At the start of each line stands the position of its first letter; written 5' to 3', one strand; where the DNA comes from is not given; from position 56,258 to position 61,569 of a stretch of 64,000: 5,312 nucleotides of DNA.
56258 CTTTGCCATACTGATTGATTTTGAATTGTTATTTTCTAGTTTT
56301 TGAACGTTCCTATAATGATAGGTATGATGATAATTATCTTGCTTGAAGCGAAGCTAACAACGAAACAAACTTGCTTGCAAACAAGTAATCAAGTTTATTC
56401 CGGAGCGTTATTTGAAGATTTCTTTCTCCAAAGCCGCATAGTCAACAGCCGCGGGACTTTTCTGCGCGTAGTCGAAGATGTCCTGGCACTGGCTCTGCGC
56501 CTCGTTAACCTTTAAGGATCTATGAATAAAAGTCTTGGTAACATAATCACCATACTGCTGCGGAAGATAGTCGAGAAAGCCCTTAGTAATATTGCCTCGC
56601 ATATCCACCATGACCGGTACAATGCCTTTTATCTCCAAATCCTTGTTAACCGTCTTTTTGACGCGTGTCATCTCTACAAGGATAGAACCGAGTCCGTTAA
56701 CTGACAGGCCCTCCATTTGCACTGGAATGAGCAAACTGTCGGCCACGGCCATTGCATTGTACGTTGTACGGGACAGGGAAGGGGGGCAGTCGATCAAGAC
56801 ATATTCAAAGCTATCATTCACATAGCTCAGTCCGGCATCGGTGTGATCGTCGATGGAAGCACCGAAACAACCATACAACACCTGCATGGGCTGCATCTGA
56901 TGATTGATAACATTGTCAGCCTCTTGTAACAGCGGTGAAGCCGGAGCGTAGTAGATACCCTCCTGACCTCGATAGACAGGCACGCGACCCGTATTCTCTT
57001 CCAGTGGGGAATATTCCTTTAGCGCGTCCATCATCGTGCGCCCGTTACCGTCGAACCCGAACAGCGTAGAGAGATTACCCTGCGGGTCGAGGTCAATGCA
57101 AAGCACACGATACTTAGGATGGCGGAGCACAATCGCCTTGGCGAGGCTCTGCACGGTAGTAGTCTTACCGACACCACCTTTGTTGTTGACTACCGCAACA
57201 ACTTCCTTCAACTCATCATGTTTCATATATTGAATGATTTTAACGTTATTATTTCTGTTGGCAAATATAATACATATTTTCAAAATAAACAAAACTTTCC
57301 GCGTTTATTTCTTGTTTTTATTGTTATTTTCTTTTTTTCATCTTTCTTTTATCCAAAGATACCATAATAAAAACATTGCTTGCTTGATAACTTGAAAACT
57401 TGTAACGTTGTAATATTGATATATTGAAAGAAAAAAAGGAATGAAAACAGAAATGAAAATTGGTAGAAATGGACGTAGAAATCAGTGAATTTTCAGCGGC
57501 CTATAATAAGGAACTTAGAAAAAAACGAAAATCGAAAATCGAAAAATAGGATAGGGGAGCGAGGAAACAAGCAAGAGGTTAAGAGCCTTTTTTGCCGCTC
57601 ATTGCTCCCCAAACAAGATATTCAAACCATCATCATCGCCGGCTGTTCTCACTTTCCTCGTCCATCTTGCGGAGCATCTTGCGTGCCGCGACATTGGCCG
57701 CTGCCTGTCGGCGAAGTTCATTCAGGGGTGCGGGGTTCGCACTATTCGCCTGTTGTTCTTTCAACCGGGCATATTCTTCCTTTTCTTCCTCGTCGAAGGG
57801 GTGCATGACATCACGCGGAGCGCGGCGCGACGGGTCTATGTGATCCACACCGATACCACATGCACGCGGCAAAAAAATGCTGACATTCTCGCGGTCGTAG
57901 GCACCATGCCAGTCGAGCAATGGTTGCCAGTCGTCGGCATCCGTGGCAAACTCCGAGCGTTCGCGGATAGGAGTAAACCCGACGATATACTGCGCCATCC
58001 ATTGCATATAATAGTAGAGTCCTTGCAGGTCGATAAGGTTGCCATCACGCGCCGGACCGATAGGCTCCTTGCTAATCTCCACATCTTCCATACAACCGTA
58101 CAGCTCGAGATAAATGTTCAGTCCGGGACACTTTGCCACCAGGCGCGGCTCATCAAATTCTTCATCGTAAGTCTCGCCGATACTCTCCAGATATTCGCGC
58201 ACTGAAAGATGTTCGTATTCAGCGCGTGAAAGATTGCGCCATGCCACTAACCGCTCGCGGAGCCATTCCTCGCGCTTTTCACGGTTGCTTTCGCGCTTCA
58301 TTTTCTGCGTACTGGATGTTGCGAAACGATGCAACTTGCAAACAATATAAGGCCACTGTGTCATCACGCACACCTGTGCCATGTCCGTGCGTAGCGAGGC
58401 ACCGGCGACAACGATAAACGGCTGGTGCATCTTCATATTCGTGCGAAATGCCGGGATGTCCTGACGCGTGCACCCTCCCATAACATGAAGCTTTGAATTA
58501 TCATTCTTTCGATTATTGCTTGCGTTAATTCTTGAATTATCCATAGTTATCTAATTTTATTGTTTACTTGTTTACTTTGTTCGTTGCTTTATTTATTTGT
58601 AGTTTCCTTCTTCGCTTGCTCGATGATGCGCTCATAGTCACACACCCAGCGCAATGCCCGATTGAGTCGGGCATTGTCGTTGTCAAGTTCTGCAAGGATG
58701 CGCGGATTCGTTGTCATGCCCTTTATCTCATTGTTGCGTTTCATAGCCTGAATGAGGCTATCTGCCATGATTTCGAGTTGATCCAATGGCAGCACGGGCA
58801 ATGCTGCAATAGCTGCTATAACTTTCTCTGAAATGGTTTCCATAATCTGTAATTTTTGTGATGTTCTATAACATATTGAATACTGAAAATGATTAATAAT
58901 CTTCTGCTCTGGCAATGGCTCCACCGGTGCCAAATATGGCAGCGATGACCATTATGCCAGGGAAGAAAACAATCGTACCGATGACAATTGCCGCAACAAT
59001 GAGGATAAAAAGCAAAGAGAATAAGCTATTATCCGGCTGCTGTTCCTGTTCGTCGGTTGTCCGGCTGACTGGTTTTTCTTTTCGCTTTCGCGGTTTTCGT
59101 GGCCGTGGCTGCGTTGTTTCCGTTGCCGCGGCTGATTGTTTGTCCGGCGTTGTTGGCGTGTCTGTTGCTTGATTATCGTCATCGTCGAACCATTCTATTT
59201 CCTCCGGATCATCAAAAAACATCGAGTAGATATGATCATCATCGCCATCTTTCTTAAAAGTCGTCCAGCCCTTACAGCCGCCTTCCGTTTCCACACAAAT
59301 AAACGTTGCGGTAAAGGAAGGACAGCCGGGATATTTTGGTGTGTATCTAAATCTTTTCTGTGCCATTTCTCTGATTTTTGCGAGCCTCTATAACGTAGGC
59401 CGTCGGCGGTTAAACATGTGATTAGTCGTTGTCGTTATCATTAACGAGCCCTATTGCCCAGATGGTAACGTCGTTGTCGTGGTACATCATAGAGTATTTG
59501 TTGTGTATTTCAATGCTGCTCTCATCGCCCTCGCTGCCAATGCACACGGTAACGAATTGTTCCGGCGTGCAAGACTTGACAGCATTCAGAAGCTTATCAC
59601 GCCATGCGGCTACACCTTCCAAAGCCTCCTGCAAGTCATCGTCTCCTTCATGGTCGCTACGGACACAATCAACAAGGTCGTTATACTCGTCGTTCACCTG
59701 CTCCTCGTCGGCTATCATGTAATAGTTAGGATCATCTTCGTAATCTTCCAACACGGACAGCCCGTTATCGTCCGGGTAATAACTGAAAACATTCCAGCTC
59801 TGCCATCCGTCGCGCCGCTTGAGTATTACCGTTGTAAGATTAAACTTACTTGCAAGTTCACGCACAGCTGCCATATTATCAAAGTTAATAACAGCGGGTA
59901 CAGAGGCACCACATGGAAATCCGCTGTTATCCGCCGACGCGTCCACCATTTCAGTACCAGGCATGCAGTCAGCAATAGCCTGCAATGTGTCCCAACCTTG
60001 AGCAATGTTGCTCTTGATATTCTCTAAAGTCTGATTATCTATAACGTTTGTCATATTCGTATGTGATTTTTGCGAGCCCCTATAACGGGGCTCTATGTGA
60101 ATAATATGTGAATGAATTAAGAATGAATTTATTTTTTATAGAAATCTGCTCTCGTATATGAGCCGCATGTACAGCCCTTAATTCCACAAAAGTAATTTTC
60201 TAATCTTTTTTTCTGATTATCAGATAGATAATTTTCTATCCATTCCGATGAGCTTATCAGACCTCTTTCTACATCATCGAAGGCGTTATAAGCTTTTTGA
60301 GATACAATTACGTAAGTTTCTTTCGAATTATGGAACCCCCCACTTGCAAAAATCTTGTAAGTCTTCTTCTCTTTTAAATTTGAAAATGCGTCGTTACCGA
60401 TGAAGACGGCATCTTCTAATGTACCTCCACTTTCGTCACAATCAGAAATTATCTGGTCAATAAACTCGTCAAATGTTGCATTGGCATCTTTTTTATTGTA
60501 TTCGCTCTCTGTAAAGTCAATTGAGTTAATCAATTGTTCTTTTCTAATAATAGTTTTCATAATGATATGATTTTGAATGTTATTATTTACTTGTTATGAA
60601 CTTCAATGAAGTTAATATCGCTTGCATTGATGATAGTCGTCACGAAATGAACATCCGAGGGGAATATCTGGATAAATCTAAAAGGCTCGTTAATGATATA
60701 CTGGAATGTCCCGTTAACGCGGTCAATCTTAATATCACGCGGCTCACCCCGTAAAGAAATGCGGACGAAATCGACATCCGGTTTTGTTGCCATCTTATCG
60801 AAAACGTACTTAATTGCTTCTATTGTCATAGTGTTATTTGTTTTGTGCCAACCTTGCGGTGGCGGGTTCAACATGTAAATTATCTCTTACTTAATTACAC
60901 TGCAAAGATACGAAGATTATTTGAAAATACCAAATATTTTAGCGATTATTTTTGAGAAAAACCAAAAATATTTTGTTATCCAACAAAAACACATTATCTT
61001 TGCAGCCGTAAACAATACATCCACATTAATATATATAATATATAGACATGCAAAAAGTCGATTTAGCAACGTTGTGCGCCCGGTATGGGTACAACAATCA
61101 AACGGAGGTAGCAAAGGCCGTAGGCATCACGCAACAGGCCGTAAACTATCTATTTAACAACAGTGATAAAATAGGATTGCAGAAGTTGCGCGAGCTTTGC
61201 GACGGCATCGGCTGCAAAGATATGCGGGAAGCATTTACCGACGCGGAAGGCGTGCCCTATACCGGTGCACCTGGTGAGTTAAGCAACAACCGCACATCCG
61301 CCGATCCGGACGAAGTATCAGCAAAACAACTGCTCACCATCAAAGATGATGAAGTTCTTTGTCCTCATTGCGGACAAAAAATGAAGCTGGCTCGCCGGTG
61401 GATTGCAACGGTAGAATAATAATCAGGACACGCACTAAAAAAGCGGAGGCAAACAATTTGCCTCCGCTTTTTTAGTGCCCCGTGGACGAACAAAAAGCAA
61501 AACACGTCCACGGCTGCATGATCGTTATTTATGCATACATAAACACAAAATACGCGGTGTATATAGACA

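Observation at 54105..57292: Iteron-type plasmid origin with Rep-like initiator and ParA/RHH pair inside a phage genome (phage-plasmid lifestyle?)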

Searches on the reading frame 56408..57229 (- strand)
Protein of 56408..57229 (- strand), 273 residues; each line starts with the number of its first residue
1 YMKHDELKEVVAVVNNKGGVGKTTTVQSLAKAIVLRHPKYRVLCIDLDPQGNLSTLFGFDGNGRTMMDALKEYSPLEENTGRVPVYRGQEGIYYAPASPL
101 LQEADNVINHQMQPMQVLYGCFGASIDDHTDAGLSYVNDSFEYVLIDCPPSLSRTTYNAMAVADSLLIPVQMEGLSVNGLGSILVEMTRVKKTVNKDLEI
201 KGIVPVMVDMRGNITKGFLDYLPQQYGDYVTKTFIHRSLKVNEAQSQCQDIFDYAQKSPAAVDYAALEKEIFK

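Call 4: search_protein_families(library=pfam, proteins=[window:56408-57229:-], max_evalue=0.1)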
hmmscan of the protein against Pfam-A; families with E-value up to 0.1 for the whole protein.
window:56408-57229:- (273 aa): 10 families
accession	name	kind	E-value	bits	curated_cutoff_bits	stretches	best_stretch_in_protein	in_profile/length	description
PF13614.12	AAA_31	-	3.7e-36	125.1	27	1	9-200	2-177/177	AAA domain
PF01656.29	CbiA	-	1.4e-17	64.3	25.4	1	11-247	1-121/125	CobQ/CobB/MinD/ParA nucleotide binding domain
PF10609.15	ParA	-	2.2e-07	31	27.1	1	7-78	2-70/246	NUBPL iron-transfer P-loop NTPase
PF09140.17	MipZ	-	3.9e-07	30.1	20.7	2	10-50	2-40/262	ATPase MipZ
PF06564.18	CBP_BcsQ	-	4.5e-07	30.1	21.3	1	11-60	4-51/234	Cellulose biosynthesis protein BcsQ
PF02374.21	ArsA_ATPase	-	8.7e-06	25.6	24.3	1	13-59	5-49/305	Anion-transporting ATPase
PF00142.24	Fer4_NifH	-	2.1e-05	24.6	25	1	14-93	5-82/271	4Fe-4S iron sulfur cluster binding proteins, NifH/frxC family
PF03029.23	ATP_bind_1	-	0.014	15.6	27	0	19-49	6-34/240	Conserved hypothetical ATP binding protein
PF25199.1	nSTAND_NTPase5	-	0.037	14.3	34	1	8-50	40-81/145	Novel STAND NTPase 5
PF00448.28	SRP54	-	0.072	13.2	22.7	0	18-47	10-39/196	SRP54-type protein, GTPase domain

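Call 11: search_protein_families(library=phrogs, proteins=[window:56408-57229:-], max_evalue=0.01)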
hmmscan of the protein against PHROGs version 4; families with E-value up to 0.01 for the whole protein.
window:56408-57229:- (273 aa): 1 family
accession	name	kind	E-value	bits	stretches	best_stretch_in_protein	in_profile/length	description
phrog_164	-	DNA, RNA and nucleotide metabolism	2.3e-49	169.8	1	5-273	221-471/500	ParA-like partition protein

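Call 40: search_protein_families(library=ncbifam, proteins=[window:56411-57229:-], max_evalue=0.1)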
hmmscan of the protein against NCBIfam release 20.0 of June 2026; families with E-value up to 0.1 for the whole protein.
window:56411-57229:- (273 aa): 26 families (the best 25 are shown)
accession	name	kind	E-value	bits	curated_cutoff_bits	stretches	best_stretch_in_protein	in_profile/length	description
TIGR03453.1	partition_RepA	equivalog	7.8e-25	87.5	348.45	1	6-195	102-289/387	plasmid partitioning protein RepA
NF041546.1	ParA_partition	equivalog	1.4e-22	80.2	180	2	10-57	1-46/203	ParA family partition ATPase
NF010443.0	PRK13869.1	subfamily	2e-17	63.1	446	1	5-197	118-307/405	plasmid-partitioning protein RepA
TIGR03371.1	cellulose_yhjQ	equivalog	1.3e-16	60.8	157.85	1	9-267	2-237/246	cellulose biosynthesis protein BcsQ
TIGR01969.1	minD_arch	subfamily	3e-15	56.1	201.75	1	10-178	2-146/251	cell division ATPase MinD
NF041283.1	PrgP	equivalog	2.2e-14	53.5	400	1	9-258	3-245/297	ParA superfamily DNA segregation protein PrgP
TIGR01968.1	minD_bact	equivalog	1.5e-10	40.9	212.9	2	9-59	2-51/261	septum site-determining protein MinD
NF010259.0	PRK13705.1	equivalog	2e-07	30.3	725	2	4-59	102-156/388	plasmid-partitioning protein SopA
NF033200.1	F430_CfbC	exception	3.4e-06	26.6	402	1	14-79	5-68/260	Ni-sirohydrochlorin a,c-diamide reductive cyclase ATP-dependent reductase subunit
NF047398.1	AAA_KGGVGR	domain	6.8e-06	26.5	90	1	10-100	4-102/190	KGGVGR-motif variant AAA ATPase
NF041136.1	MrpORP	equivalog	3.2e-05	23.4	450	1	6-67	3-63/365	iron-sulfur cluster carrier protein MrpORP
TIGR01287.1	nifH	equivalog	4.3e-05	23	394.35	1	14-75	5-64/275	nitrogenase iron protein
NF041417.1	ArsA_halo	exception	8.4e-05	21.4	800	1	14-79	17-81/617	arsenical pump-driving ATPase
TIGR00345.1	GET3_arsA_TRC40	subfamily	0.00018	21.1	135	1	15-60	3-46/299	TRC40/GET3/ArsA family transport-energizing ATPase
NF009701.0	PRK13230.1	subfamily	0.00034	19.7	350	1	14-72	6-62/291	nitrogenase reductase-like protein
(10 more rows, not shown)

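Call 91: search_dna_similar(query=window:56411-57229:-, collection=plasmids, mode=protein, max_rows=15, max_evalue=1e-10)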
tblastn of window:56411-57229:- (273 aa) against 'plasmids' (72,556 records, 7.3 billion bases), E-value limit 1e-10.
Records with a match: 1289; places in all: 1314; records where one place covers at least 80% of the query: 1025.
Best place of each record, by identity: <60% 1289.
By first word of the organism name: Enterococcus 405; Clostridium 101; Acinetobacter 88; Neisseria 54; Nostoc 45; Azospirillum 41; Bacteroides 39; Hymenobacter 21; Tolypothrix 20; Vibrio 17; and 173 more.
By predicted mobility (MOB-suite, as given by PLSDB): non-mobilizable 658; mobilizable 433; conjugative 198.
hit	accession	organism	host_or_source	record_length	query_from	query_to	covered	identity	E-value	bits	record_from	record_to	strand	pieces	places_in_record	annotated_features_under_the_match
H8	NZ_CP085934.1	Segatella copri DSM 18205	-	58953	2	272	99%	45.5%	2e-49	181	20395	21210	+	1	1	ParA family protein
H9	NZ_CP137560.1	Segatella hominis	Homo sapiens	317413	27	272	90%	43.0%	1e-53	193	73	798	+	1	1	ParA family protein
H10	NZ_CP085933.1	Segatella copri DSM 18205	-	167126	27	272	90%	42.6%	9e-53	191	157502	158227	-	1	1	AAA family ATPase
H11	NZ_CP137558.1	Segatella copri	Homo sapiens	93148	27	273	90%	40.8%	4e-53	192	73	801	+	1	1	ParA family protein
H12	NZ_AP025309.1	Aureibacter tunicatorum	-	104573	28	271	89%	35.0%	7e-30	125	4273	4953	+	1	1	ParA family protein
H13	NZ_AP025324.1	Fulvitalea axinellae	-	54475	28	273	90%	34.0%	3e-31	129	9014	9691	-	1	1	ParA family protein | ParB/RepB/Spo0J family partition protein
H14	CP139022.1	Flammeovirgaceae bacterium SG7u.111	Seagrass,tissue sample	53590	41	272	85%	35.2%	1e-31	130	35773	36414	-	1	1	ParA family protein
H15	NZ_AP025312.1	Aureibacter tunicatorum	-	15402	28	273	90%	32.8%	7e-28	119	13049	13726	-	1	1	ParA family protein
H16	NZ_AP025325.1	Fulvitalea axinellae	-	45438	28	271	89%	32.9%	3e-28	120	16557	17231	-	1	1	ParA family protein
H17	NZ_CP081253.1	Phaeobacter inhibens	-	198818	28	272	90%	32.7%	8e-27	116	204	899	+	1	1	AAA family ATPase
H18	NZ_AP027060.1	Haliovirga abyssi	-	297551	41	271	85%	34.6%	5e-29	122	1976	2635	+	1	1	ParA family protein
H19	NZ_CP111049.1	Chondrinema litorale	Seaweed,red alga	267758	28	273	90%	32.4%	5e-28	119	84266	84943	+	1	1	ParA family protein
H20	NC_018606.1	Cardinium endosymbiont of Encarsia pergandiella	-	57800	41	273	85%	33.9%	5e-30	125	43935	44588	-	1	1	ParA family protein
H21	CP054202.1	Bacteroides uniformis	Homo sapiens,whole organism,feces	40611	28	273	90%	31.9%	8e-20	123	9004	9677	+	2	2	record has no annotation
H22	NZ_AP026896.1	Aeromonas caviae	Microbe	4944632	39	273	86%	33.3%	7e-27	116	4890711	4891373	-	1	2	none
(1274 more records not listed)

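Call 92: search_dna_similar(query=window:56411-57229:-, collection=phages, mode=protein, max_rows=15, max_evalue=1e-10)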
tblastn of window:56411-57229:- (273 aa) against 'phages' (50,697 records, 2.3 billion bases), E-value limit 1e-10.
Records with a match: 51; places in all: 51; records where one place covers at least 80% of the query: 42.
Best place of each record, by identity: <60% 51.
By first word of the organism name: Bacteriophage 40; Listeria 6; Enterococcus 2; Acinetobacter 2; Bacillus 1.
By host as written in the record: - 43; Listeria monocytogenes 6; Enterococcus faecalis 1; Bacillus sp. C30 1.
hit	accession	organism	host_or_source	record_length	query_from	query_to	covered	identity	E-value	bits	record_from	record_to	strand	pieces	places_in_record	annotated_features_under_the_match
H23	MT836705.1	Bacteriophage sp.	human fecal samples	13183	32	273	89%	32.9%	3e-30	125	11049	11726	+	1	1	record has no annotation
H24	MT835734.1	Bacteriophage sp.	human fecal samples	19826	32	273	89%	32.5%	9e-30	123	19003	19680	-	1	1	record has no annotation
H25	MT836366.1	Bacteriophage sp.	human fecal samples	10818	32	273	89%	32.0%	2e-27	116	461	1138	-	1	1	record has no annotation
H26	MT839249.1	Bacteriophage sp.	human fecal samples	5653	28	273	90%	31.1%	5e-20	95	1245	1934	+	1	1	record has no annotation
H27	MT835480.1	Bacteriophage sp.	human fecal samples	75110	35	271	87%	31.8%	1e-18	91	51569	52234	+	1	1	record has no annotation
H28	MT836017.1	Bacteriophage sp.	human fecal samples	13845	32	273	89%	30.9%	3e-25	110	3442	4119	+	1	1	record has no annotation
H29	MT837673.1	Bacteriophage sp.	human fecal samples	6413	41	273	85%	31.8%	4e-21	98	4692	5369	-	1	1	record has no annotation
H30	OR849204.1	Listeria phage LM 4-14-1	Listeria monocytogenes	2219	41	272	85%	31.6%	1e-25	110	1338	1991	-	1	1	record has no annotation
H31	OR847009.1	Listeria phage LM 4-11-1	Listeria monocytogenes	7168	41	272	85%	31.6%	2e-25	110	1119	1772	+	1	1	record has no annotation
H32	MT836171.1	Bacteriophage sp.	human fecal samples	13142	41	272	85%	31.5%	2e-28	119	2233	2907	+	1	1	record has no annotation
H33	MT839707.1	Bacteriophage sp.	human fecal samples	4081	35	272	87%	30.5%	1e-27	117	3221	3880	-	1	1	record has no annotation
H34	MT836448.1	Bacteriophage sp.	human fecal samples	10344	41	272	85%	31.3%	3e-21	99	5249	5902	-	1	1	record has no annotation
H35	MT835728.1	Bacteriophage sp.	human fecal samples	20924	41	271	85%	31.4%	3e-31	127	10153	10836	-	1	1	record has no annotation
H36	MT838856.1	Bacteriophage sp.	human fecal samples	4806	41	272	85%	31.3%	2e-21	99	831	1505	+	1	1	record has no annotation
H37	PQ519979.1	Enterococcus phage IME_EF3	-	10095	41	273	85%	31.1%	6e-23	103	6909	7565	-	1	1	record has no annotation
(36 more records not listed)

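Call 93: get_annotated_region(hit=H8, flank=4000)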
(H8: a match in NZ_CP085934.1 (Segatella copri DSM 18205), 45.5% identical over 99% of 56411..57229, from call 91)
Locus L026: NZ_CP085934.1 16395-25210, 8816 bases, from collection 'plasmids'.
description: Segatella copri DSM 18205 strain FDAARGOS_1573 plasmid unnamed2, complete sequence
organism: Segatella copri DSM 18205 (NCBI taxid 537011)
taxonomy: Bacteria; Bacteroidota; Bacteroidia; Bacteroidales; Prevotellaceae; Segatella; Segatella copri; Segatella copri DSM 18205
host: -; source: -; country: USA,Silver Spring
typing (MOB-suite, as given by PLSDB): non-mobilizable
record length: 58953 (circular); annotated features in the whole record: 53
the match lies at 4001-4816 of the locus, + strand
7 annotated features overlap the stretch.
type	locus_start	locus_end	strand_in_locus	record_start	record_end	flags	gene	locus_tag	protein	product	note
CDS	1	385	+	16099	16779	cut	-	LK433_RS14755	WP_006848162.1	SGNH/GDSL hydrolase family protein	-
CDS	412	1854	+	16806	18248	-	-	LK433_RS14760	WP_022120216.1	alanine/glycine:cation symporter family protein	GO:0006865 - amino acid transport [Evidence IEA]; GO:0006814 - sodium ion transport [Evidence IEA]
CDS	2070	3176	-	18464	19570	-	ald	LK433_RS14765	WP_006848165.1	alanine dehydrogenase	GO:0006522 - alanine metabolic process [Evidence IEA]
CDS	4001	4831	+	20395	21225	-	-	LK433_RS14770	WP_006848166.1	ParA family protein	-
CDS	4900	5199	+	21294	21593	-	-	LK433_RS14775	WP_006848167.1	hypothetical protein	-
CDS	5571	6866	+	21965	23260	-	-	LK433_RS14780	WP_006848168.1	RepB family plasmid replication initiator protein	GO:0006270 - DNA replication initiation [Evidence IEA]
CDS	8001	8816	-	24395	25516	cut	-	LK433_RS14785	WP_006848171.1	hypothetical protein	-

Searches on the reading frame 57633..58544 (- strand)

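Call 4: search_protein_families(library=pfam, proteins=[window:57633-58544:-], max_evalue=0.1)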
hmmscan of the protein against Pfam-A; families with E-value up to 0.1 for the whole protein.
window:57633-58544:- (303 aa): 1 family
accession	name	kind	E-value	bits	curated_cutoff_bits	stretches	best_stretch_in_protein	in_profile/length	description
PF01756.24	ACOX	-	0.046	13.8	22.1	1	64-128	9-71/181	Acyl-CoA oxidase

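Call 11: search_protein_families(library=phrogs, proteins=[window:57633-58544:-], max_evalue=0.01)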
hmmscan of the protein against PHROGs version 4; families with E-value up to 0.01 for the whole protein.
window:57633-58544:- (303 aa): 0 families

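Call 40: search_protein_families(library=ncbifam, proteins=[window:57633-58544:-], max_evalue=0.1)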
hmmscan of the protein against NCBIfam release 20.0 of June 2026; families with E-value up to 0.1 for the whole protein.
window:57633-58544:- (303 aa): 0 families

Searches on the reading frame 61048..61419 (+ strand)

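Call 81: search_protein_families(library=phrogs, proteins=[window:61048-61419:+], max_evalue=0.01)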
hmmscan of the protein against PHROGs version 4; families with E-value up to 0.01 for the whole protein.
window:61048-61419:+ (123 aa): 7 families
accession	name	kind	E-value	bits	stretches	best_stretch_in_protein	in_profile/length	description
phrog_1373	-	transcription regulation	1.9e-05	25.7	1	18-57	79-118/166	transcriptional regulator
phrog_8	-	transcription regulation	4.5e-05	24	1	17-52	91-126/346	transcriptional regulator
phrog_31202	-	unknown function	0.00012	23.1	1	7-117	33-138/175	-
phrog_2339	-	DNA, RNA and nucleotide metabolism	0.00054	20.9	1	17-57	40-81/98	HTH DNA binding protein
phrog_38620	-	transcription regulation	0.00055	20.8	1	1-56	1-58/174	transcriptional regulator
phrog_35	-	transcription regulation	0.0024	19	1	17-62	88-136/181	transcriptional repressor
phrog_2119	-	unknown function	0.0061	17.6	0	8-48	22-59/119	-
